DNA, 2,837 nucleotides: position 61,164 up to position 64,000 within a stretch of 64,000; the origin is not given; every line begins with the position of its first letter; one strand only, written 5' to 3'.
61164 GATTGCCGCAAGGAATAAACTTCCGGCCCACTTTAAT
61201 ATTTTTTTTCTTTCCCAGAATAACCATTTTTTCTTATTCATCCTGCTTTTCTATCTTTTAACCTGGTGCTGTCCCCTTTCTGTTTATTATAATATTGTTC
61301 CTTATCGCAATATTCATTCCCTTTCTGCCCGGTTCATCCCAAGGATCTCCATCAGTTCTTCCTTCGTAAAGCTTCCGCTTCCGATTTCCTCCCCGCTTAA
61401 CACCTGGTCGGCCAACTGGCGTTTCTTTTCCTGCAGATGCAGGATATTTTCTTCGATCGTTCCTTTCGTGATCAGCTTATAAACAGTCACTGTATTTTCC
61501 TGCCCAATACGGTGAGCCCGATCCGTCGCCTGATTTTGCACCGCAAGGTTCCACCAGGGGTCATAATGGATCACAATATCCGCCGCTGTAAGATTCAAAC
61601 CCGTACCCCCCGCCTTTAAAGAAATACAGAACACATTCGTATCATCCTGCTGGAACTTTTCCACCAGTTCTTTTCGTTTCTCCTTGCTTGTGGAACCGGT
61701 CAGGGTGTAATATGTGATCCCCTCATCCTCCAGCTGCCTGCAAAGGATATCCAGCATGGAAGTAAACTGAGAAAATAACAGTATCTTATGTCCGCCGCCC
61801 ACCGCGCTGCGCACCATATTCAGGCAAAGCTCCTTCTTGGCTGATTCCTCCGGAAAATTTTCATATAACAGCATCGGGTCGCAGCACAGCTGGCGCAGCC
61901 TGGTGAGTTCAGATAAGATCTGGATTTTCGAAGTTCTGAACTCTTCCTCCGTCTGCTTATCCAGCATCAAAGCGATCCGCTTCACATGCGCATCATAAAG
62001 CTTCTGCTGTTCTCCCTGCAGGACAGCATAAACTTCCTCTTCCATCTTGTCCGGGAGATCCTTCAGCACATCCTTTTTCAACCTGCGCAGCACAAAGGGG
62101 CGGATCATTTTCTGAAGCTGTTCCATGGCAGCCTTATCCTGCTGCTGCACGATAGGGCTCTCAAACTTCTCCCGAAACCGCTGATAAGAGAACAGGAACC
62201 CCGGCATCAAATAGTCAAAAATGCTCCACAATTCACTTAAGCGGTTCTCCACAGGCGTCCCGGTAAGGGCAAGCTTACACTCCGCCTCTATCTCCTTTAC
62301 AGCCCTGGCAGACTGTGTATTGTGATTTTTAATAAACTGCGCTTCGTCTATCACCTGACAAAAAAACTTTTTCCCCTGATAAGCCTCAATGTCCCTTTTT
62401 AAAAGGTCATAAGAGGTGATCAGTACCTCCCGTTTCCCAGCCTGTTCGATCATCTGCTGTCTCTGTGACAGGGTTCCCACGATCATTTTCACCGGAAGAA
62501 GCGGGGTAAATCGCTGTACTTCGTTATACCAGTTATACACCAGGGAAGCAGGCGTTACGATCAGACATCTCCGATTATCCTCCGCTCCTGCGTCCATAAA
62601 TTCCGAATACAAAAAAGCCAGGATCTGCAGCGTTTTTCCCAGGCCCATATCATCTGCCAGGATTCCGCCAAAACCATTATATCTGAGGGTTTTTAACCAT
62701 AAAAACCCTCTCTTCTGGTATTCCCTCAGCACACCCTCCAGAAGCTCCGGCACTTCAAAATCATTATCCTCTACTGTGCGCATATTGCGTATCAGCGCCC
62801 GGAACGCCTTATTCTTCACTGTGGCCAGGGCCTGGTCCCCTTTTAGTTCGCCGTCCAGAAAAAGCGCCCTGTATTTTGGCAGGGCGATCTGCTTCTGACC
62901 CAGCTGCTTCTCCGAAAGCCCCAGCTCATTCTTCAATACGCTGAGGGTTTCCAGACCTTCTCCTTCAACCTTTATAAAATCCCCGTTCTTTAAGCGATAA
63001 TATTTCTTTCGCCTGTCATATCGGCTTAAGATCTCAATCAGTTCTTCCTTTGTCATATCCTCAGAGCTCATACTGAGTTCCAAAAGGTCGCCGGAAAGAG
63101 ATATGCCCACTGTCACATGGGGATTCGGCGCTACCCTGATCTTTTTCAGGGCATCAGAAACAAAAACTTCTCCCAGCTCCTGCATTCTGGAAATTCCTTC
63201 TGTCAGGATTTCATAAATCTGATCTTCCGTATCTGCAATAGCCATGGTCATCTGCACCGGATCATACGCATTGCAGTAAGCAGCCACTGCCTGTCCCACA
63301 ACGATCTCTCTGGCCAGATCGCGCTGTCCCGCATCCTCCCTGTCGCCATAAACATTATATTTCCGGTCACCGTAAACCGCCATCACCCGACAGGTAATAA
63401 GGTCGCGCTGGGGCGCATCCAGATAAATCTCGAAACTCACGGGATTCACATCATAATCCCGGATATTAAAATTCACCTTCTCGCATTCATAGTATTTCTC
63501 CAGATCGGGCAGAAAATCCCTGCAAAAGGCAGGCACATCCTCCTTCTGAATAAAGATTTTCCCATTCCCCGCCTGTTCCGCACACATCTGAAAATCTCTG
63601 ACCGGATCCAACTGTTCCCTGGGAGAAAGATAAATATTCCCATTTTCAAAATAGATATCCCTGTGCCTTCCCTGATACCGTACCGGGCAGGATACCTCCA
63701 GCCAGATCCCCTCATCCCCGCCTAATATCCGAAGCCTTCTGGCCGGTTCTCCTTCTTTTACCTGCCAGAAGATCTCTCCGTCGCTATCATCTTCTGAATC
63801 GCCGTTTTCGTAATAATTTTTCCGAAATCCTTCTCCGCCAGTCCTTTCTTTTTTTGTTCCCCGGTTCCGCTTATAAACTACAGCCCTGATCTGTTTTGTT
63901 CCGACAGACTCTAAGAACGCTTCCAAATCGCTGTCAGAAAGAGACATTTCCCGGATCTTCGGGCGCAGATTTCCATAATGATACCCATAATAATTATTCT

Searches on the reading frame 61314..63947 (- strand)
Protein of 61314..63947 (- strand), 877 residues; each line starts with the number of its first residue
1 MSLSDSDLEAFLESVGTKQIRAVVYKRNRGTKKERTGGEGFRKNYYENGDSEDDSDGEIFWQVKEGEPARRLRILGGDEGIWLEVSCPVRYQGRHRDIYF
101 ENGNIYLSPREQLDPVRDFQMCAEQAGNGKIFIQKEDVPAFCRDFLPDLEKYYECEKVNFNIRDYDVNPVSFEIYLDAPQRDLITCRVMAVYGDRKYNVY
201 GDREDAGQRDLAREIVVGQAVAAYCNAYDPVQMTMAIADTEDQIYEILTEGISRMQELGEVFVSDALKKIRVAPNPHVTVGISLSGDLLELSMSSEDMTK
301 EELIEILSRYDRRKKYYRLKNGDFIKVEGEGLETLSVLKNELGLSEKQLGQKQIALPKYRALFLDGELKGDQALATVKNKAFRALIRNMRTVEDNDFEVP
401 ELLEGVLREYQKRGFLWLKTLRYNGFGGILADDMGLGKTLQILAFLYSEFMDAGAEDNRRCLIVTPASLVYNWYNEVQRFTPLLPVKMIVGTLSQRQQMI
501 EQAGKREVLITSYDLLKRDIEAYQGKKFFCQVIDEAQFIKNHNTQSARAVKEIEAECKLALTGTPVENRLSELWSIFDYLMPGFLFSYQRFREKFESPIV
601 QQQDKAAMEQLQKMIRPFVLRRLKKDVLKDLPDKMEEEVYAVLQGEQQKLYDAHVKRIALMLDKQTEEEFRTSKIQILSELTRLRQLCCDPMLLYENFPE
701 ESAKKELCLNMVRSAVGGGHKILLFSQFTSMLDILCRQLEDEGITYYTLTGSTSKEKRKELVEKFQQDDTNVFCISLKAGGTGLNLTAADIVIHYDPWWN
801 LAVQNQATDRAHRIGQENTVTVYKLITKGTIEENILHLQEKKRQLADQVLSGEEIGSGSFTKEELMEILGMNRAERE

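Call 12: search_protein_families(library=ncbifam, proteins=[window:61314-63947:-], max_evalue=1e-8)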
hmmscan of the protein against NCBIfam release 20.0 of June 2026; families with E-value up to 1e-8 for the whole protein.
window:61314-63947:- (877 aa): 9 families
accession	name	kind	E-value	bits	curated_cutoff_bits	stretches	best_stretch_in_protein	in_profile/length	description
NF053675.1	pilus_reg_Snf2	equivalog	3.1e-163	545.3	1100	1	158-871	350-1028/1029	pilus expression-regulating Snf2 family helicase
NF058637.1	helic_SCO1167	equivalog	6.8e-131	438.1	1200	1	370-869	431-929/932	SCO1167/SCO6262 family helicase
NF041790.1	anti-phage_ZorD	equivalog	2.7e-72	244.1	1500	1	390-824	563-1034/1035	type I Zorya anti-phage system protein ZorD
NF038318.1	DISARM_DrmD_b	equivalog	1.2e-27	96.5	950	1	427-631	49-249/868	DISARM system SNF2-like helicase DrmD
NF038317.1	DISARM_DrmD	equivalog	2.1e-14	52.8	610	0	646-835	457-635/1021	DISARM system SNF2-like helicase DrmD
NF041062.1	DpdE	equivalog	3.8e-14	51.6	500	0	429-634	174-365/1048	protein DpdE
NF042964.1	phospholipD_antiphage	equivalog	2.4e-12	46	1100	0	742-837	710-813/895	phospholipase D-like domain-containing anti-phage protein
NF058636.1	helic_sll1366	equivalog_domain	7.5e-11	41.4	550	1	386-438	536-589/589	sll1366 family intein-prone helicase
NF010337.0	PRK13766.1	equivalog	5.9e-09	34.6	610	0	694-848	339-500/781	Hef nuclease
